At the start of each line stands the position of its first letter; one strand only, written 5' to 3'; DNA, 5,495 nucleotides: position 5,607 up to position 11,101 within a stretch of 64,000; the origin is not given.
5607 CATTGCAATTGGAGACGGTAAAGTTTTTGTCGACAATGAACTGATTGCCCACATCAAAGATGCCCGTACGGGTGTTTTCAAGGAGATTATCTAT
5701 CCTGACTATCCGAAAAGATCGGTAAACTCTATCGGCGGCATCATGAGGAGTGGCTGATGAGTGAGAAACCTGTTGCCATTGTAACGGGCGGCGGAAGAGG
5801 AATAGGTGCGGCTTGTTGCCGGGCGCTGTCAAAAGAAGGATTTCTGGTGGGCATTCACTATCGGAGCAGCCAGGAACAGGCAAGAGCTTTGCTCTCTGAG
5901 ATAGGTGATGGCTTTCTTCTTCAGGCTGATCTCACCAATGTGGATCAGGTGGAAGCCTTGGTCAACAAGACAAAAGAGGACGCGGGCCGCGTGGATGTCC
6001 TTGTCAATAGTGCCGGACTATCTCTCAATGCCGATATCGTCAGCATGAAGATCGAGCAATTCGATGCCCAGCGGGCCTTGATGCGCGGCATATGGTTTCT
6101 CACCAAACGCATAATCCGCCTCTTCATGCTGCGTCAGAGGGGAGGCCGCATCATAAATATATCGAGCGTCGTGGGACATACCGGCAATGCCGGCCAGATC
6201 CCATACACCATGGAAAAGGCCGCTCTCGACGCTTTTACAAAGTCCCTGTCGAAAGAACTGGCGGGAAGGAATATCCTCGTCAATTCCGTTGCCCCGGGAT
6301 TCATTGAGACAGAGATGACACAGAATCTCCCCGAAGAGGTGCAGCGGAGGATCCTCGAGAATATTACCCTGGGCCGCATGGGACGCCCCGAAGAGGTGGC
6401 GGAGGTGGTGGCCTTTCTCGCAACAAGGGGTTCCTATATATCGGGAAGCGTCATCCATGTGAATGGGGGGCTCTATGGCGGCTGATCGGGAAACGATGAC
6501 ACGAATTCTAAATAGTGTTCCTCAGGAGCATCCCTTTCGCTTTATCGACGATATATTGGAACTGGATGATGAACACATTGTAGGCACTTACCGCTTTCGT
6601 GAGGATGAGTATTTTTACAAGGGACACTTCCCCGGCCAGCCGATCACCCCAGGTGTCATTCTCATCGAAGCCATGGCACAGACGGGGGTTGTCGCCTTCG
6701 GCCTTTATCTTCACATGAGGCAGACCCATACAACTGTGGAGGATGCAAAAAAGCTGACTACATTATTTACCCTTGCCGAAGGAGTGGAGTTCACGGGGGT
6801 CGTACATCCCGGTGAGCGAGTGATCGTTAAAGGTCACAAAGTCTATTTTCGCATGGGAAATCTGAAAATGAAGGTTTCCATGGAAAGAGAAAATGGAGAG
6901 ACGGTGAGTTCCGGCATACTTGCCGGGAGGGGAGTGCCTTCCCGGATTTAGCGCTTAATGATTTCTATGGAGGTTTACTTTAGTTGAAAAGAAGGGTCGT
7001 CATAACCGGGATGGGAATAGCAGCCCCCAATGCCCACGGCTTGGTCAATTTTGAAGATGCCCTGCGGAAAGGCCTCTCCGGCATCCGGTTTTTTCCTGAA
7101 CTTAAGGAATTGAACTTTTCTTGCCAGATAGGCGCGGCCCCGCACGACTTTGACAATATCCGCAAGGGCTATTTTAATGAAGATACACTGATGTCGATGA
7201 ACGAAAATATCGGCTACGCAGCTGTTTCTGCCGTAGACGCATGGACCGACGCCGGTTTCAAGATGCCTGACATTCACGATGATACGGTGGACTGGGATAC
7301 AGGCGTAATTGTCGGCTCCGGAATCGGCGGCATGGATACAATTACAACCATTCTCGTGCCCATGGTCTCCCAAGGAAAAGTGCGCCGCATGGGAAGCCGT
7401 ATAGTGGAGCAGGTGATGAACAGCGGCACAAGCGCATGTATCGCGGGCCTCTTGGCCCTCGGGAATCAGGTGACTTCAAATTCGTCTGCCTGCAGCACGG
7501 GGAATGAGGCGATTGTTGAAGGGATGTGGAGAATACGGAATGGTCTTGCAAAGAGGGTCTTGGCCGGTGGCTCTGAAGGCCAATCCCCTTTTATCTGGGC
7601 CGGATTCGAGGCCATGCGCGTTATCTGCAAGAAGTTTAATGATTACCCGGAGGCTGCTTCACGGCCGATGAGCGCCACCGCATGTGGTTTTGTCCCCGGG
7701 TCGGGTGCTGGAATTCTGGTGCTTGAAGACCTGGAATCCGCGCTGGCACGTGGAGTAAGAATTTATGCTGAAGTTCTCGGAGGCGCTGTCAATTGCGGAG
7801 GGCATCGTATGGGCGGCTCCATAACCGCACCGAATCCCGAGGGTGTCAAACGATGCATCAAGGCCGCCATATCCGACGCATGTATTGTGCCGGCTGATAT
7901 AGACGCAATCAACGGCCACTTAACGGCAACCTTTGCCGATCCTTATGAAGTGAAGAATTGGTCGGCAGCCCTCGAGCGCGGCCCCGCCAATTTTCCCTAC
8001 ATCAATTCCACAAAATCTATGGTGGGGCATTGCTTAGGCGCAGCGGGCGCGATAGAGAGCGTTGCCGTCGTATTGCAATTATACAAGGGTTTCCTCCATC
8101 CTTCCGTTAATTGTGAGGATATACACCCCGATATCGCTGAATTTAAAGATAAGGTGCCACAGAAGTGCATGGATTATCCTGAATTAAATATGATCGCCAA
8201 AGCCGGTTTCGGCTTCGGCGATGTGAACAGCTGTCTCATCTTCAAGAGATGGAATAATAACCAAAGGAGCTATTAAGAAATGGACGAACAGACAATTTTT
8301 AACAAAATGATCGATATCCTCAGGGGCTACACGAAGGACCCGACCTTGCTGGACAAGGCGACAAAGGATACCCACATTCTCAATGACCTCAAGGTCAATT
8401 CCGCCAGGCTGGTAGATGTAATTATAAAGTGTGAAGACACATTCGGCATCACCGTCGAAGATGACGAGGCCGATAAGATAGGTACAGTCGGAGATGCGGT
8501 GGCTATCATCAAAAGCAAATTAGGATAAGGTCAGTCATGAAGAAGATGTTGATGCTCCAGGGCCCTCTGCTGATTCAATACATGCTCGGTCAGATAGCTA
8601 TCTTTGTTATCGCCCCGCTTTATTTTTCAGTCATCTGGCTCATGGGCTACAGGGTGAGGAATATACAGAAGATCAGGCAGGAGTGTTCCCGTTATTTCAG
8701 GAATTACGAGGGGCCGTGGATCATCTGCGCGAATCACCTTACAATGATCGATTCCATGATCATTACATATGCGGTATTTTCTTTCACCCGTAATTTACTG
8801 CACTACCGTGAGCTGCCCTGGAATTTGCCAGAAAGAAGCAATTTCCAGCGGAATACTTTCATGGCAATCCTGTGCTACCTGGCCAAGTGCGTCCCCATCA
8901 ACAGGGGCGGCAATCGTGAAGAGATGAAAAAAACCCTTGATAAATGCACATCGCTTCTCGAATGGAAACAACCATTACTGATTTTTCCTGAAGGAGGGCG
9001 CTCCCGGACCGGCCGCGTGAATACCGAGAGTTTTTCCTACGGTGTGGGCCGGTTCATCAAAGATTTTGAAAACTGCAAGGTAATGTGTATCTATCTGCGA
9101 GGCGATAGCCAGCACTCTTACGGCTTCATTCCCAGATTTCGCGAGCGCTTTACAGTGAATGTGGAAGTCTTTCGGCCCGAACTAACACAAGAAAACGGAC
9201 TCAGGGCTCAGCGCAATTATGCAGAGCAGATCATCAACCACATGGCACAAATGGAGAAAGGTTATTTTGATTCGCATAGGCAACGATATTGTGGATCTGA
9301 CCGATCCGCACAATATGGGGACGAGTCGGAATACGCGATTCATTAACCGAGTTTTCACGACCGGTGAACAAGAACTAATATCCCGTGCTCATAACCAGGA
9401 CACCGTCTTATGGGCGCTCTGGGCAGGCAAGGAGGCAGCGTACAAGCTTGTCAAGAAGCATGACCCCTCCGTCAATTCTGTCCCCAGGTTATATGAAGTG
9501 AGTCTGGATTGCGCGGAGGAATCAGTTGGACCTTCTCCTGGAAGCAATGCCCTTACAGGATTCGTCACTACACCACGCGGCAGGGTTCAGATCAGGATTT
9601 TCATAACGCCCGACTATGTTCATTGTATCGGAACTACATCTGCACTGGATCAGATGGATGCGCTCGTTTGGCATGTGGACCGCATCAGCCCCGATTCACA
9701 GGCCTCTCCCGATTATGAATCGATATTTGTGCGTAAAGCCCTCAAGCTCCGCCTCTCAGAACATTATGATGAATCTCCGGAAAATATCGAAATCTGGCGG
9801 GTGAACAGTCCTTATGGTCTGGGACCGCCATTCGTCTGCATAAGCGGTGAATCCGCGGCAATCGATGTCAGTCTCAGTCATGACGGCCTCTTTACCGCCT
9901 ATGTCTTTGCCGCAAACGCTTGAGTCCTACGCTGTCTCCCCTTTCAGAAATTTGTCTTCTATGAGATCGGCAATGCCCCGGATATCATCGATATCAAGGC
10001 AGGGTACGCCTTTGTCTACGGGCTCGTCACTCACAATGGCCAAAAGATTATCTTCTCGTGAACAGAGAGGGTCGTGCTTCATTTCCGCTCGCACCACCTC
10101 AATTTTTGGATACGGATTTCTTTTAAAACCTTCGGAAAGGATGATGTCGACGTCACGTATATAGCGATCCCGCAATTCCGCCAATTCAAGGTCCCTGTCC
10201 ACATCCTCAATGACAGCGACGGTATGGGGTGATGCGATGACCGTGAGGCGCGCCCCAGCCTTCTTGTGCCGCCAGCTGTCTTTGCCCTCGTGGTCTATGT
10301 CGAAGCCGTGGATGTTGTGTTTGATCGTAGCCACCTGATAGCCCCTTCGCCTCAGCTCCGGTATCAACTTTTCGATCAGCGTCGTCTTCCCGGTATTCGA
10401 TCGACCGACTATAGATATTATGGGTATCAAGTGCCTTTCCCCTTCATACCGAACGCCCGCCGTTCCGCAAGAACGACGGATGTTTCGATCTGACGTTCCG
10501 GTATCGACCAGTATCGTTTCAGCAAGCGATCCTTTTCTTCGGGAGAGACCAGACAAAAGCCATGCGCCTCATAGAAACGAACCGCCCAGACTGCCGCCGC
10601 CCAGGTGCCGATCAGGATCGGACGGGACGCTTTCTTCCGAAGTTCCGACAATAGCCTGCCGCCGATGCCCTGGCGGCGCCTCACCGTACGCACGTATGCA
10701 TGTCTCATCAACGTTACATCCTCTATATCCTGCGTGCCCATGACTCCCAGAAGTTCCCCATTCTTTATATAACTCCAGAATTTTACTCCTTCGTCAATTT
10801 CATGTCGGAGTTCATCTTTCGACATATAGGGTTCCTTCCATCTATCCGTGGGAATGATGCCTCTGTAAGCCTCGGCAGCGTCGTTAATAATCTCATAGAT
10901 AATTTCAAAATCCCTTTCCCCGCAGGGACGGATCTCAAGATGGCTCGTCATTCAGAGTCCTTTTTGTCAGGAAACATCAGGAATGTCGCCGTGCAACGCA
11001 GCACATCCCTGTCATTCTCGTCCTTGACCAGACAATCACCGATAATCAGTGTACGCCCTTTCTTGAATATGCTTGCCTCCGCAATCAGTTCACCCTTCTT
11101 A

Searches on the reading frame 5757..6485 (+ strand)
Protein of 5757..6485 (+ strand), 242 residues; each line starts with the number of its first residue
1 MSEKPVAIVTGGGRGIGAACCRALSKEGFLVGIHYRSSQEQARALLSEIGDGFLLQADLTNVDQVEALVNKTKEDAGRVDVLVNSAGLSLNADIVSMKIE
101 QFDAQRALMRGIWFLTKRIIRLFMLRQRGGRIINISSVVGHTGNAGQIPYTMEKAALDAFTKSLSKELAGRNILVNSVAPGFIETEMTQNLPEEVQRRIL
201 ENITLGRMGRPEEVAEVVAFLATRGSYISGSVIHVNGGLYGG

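Call 3: search_protein_families(library=pfam, proteins=[window:5757-6485:+])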
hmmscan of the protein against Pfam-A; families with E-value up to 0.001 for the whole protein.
window:5757-6485:+ (242 aa): 4 families
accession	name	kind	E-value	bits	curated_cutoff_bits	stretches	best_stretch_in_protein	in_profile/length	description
PF13561.12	adh_short_C2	-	6e-54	183.6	27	1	14-239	6-235/236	Enoyl-(Acyl carrier protein) reductase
PF00106.31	adh_short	-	3.2e-47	161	26.6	1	6-194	2-193/195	short chain dehydrogenase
PF08659.16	KR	-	3.3e-12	47.1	22.6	1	8-166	4-165/180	KR domain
PF01370.27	Epimerase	-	0.00013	21.9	20.9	1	8-117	2-103/240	NAD dependent epimerase/dehydratase family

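Call 19: search_protein_families(library=ncbifam, proteins=[window:5757-6485:+], max_evalue=0.00001)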
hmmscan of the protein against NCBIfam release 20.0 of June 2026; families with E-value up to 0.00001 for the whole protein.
window:5757-6485:+ (242 aa): 224 families (the best 25 are shown)
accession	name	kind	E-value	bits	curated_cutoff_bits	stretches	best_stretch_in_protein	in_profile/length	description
TIGR01830.1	3oxo_ACP_reduc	equivalog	2.3e-72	243.5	297.75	1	7-240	1-239/239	3-oxoacyl-[acyl-carrier-protein] reductase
NF004197.0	PRK05653.1-1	equivalog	6.6e-66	222.5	332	1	4-240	7-247/249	3-oxoacyl-ACP reductase FabG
NF004199.0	PRK05653.1-4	equivalog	8.7e-61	205.6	301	1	7-240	8-246/247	3-oxoacyl-ACP reductase FabG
NF009466.0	PRK12826.1-2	subfamily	1.9e-59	201.1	222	1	5-240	4-245/248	3-oxoacyl-ACP reductase FabG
TIGR01829.1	AcAcCoA_reduct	subfamily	2.3e-59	201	302.1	1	6-240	2-241/242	acetoacetyl-CoA reductase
NF004198.0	PRK05653.1-3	equivalog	2.8e-59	200.6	296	1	5-240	8-247/248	3-oxoacyl-ACP reductase FabG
NF009546.0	PRK12935.1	equivalog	3e-57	194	418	1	6-240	8-246/247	acetoacetyl-CoA reductase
NF004200.0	PRK05653.1-5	equivalog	3.1e-57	193.9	273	1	7-239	5-241/242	3-oxoacyl-ACP reductase FabG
NF053542.1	FlxB_rubin_SDR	equivalog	9.3e-57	192.5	340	1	6-239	2-239/239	flexirubin biosynthesis SDR family reductase FlxB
NF047420.2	EF_P_mod_YmfI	equivalog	9.4e-57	192.4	238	1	7-240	2-236/236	elongation factor P 5-aminopentanone reductase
NF009547.0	PRK12936.1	subfamily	1.4e-55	188.5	436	1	7-239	9-242/245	3-ketoacyl-(acyl-carrier-protein) reductase NodG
NF009464.0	PRK12824.1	subfamily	1.7e-53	181.8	269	1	5-240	3-243/245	3-oxoacyl-ACP reductase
NF040605.2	mycolic_FabG1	exception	8.2e-53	179.6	420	1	8-239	5-229/233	3-oxoacyl-ACP reductase FabG1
NF009384.0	PRK12743.1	equivalog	5.7e-52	176.5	264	1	4-239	6-247/258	SDR family oxidoreductase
NF005559.1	PRK07231.1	subfamily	2.8e-51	174.4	215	1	5-239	5-247/249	glucose 1-dehydrogenase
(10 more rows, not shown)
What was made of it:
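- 5757..6485 (+): Gene 4: 3-oxoacyl-ACP reductase (FabG-like), 242 aa. Calls 3 and 19.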

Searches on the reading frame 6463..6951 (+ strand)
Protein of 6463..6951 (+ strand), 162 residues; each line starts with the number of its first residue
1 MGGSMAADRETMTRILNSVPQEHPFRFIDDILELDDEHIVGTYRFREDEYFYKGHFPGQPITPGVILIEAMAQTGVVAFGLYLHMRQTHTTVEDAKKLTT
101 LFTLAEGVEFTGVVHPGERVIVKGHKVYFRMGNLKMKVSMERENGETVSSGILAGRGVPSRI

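Call 3: search_protein_families(library=pfam, proteins=[window:6463-6951:+])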
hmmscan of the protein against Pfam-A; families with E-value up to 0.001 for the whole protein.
window:6463-6951:+ (162 aa): 1 family
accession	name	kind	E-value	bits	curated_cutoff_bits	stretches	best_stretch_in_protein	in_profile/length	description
PF07977.19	FabA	-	1.8e-17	63.7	23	1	20-124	2-108/138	FabA-like domain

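Call 19: search_protein_families(library=ncbifam, proteins=[window:6463-6951:+], max_evalue=0.00001)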
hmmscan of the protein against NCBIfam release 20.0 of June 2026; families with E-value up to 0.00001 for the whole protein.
window:6463-6951:+ (162 aa): 5 families
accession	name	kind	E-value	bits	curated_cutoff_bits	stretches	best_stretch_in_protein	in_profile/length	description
NF009667.0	PRK13188.1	equivalog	5.2e-25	88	465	1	12-125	323-427/464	bifunctional UDP-3-O-[3-hydroxymyristoyl] N-acetylglucosamine deacetylase/3-hydroxyacyl-ACP dehydratase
NF000582.1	PRK00006.1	equivalog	5.9e-22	78.1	113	1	12-142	2-123/137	3-hydroxyacyl-ACP dehydratase FabZ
TIGR01750.1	fabZ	equivalog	5.6e-20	71.6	155.15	1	13-140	4-125/141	3-hydroxyacyl-ACP dehydratase FabZ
NF058663.1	cispen_cyc_AmcE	equivalog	2.4e-07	30.9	140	1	13-125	7-111/153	cispentacin biosynthesis cyclizing decarboxylase AmcE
NF003509.0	PRK05174.1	equivalog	5.2e-06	26.4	124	1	38-145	54-146/172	bifunctional 3-hydroxydecanoyl-ACP dehydratase/trans-2-decenoyl-ACP isomerase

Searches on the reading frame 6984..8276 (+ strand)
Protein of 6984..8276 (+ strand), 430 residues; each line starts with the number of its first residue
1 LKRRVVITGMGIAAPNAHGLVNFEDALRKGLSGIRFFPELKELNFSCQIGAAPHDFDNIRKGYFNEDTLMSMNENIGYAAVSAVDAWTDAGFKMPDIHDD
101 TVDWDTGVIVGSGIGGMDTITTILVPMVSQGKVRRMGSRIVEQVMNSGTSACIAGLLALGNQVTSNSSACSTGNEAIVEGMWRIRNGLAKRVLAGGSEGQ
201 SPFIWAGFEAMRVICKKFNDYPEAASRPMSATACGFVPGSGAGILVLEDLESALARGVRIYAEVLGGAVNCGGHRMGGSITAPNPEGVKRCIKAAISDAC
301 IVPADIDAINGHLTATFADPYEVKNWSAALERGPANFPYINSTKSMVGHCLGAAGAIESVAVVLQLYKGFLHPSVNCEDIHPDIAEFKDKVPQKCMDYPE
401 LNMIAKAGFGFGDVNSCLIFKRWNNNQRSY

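Call 3: search_protein_families(library=pfam, proteins=[window:6984-8276:+])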
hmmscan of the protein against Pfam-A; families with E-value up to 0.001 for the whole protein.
window:6984-8276:+ (430 aa): 2 families
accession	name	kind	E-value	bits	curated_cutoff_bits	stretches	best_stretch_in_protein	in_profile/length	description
PF00109.32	ketoacyl-synt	-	2.6e-30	106.3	20.8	1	3-253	2-252/252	Beta-ketoacyl synthase, N-terminal domain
PF02801.28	Ketoacyl-synt_C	-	7.2e-27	94.2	20.8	1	261-377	1-118/119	Beta-ketoacyl synthase, C-terminal domain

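Call 19: search_protein_families(library=ncbifam, proteins=[window:6984-8276:+], max_evalue=0.00001)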
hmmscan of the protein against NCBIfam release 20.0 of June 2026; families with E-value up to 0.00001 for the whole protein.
window:6984-8276:+ (430 aa): 19 families
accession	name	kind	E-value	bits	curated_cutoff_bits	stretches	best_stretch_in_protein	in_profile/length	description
TIGR03150.1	fabF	equivalog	1.6e-86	290.6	493.75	1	3-421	1-407/407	beta-ketoacyl-ACP synthase II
NF005589.0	PRK07314.1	subfamily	2.3e-84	283.5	387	1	2-423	3-412/413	beta-ketoacyl-ACP synthase II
NF004970.0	PRK06333.1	subfamily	8.1e-79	265.4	525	1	2-424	3-423/424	beta-ketoacyl-ACP synthase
NF005935.0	PRK07967.1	equivalog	1.9e-74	251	630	1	3-424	2-405/406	beta-ketoacyl-ACP synthase I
NF006274.0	PRK08439.1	equivalog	2.8e-59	200.9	621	1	3-422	2-405/406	beta-ketoacyl-ACP synthase II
NF006587.0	PRK09116.1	equivalog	6.3e-59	199.8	470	1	3-424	2-408/408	beta-ketoacyl-ACP synthase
NF006434.0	PRK08722.1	equivalog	2.1e-57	194.8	759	1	2-422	3-413/414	beta-ketoacyl-ACP synthase II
NF005490.0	PRK07103.1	equivalog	3.1e-53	181.3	445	1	2-422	3-412/414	polyketide beta-ketoacyl:acyl carrier protein synthase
NF005916.1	PRK07910.1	equivalog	2.1e-46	158.7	560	1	5-422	14-417/418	KasA/KasB family beta-ketoacyl-ACP synthase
NF005076.0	PRK06501.1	equivalog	9.3e-43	146.7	629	1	5-422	13-422/425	beta-ketoacyl-ACP synthase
NF004618.0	PRK05952.1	equivalog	1.9e-35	122.5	455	1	105-422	80-382/384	beta-ketoacyl-ACP synthase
NF058662.1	cispenta_AmcF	equivalog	4.1e-33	114.9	325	1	161-421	120-368/369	cispentacin biosynthesis acyltransferase subunit AmcF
NF006618.0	PRK09185.1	subfamily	1.4e-30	106.6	407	1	107-422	99-392/394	beta-ketoacyl-ACP synthase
NF040607.1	mycolic_Pks13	equivalog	8.6e-30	103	2100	1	168-425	269-528/1680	polyketide synthase Pks13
NF045894.1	PKS_plus_SDR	equivalog_domain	1.5e-24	85.8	1740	1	150-384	153-383/1515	type I polyketide synthase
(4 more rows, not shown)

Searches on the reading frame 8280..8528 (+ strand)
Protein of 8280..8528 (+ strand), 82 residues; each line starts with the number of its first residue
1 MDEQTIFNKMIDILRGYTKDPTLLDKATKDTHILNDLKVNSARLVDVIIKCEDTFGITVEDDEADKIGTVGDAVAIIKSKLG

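Call 3: search_protein_families(library=pfam, proteins=[window:8280-8528:+])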
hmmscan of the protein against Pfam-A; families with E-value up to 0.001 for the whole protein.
window:8280-8528:+ (82 aa): 1 family
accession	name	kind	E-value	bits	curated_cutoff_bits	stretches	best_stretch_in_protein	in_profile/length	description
PF00550.31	PP-binding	-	0.0001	22.9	20.8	1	30-75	20-65/67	Phosphopantetheine attachment site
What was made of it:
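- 8280..8528 (+): Gene 7: divergent acyl carrier protein, 82 aa. Pfam PP-binding 1e-4, 22.9 bits against a cut-off of 20.8 (call 3).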

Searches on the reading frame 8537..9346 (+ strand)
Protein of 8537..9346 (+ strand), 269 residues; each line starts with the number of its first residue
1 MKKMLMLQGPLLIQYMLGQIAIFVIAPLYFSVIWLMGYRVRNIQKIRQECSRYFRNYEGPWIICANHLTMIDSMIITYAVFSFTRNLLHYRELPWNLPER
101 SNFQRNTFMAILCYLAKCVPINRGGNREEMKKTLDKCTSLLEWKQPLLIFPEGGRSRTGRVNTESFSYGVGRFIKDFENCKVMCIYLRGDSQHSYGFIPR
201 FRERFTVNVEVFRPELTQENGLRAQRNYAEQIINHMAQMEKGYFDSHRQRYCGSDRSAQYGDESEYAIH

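Call 5: search_protein_families(library=pfam, proteins=[window:8537-9346:+])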
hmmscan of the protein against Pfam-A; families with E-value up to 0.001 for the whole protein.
window:8537-9346:+ (269 aa): 1 family
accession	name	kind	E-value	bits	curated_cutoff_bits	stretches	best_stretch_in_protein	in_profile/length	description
PF01553.26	Acyltransferase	-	1.2e-15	57.9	23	1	39-177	3-122/132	Acyltransferase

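Call 19: search_protein_families(library=ncbifam, proteins=[window:8537-9346:+], max_evalue=0.00001)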
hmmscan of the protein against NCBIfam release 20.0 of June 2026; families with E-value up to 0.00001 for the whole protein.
window:8537-9346:+ (269 aa): 2 families
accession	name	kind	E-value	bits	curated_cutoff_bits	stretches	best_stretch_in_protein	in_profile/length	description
NF006386.0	PRK08633.1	equivalog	4.7e-10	37.8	1221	1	57-195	439-561/1147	acyl-[ACP]--phospholipid O-acyltransferase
TIGR00530.1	AGP_acyltrn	subfamily_domain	5e-09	36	102.95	1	58-161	15-106/130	1-acylglycerol-3-phosphate O-acyltransferase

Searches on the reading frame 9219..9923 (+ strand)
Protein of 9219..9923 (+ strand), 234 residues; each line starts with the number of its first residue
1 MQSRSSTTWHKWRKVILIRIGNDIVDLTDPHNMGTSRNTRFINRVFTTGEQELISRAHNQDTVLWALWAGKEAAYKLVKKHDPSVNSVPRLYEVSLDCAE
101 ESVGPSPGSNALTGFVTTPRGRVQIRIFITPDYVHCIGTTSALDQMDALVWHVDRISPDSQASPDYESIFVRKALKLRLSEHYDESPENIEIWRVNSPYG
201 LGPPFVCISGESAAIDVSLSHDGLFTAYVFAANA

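Call 5: search_protein_families(library=pfam, proteins=[window:9219-9923:+])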
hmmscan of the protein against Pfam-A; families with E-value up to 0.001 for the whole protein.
window:9219-9923:+ (234 aa): 1 family
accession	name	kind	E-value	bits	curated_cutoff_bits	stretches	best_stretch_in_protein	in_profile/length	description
PF01648.25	ACPS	-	1.2e-10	41.8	25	1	19-79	1-62/111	4'-phosphopantetheinyl transferase superfamily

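Call 19: search_protein_families(library=ncbifam, proteins=[window:9219-9923:+], max_evalue=0.00001)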
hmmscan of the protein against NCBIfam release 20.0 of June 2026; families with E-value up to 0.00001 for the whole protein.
window:9219-9923:+ (234 aa): 1 family
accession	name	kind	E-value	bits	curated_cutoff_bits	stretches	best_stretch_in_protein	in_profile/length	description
TIGR00556.1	pantethn_trn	domain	1.1e-07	32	45.35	1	19-81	4-67/128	phosphopantetheine--protein transferase domain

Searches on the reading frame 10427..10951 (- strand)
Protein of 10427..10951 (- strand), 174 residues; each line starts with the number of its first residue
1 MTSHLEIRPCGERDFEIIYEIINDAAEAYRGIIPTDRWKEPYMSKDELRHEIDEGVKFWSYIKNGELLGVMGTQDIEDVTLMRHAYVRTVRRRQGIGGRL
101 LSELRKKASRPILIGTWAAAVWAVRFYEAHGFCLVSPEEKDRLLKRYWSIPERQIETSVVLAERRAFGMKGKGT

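Call 5: search_protein_families(library=pfam, proteins=[window:10427-10951:-])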
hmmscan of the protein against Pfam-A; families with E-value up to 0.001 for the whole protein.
window:10427-10951:- (174 aa): 4 families
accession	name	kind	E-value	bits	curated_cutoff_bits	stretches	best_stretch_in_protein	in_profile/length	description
PF13673.13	Acetyltransf_10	-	5.1e-12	46.3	23.6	1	36-141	11-116/128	Acetyltransferase (GNAT) domain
PF13508.13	Acetyltransf_7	-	4.5e-09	37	27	1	57-132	4-82/84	Acetyltransferase (GNAT) domain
PF00583.31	Acetyltransf_1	-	2.4e-08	34.7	20.7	1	30-132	13-116/116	Acetyltransferase (GNAT) family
PF12568.14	PanZ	-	6.4e-06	26.1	22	1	38-108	22-90/128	Acetyltransferase (GNAT) domain, PanZ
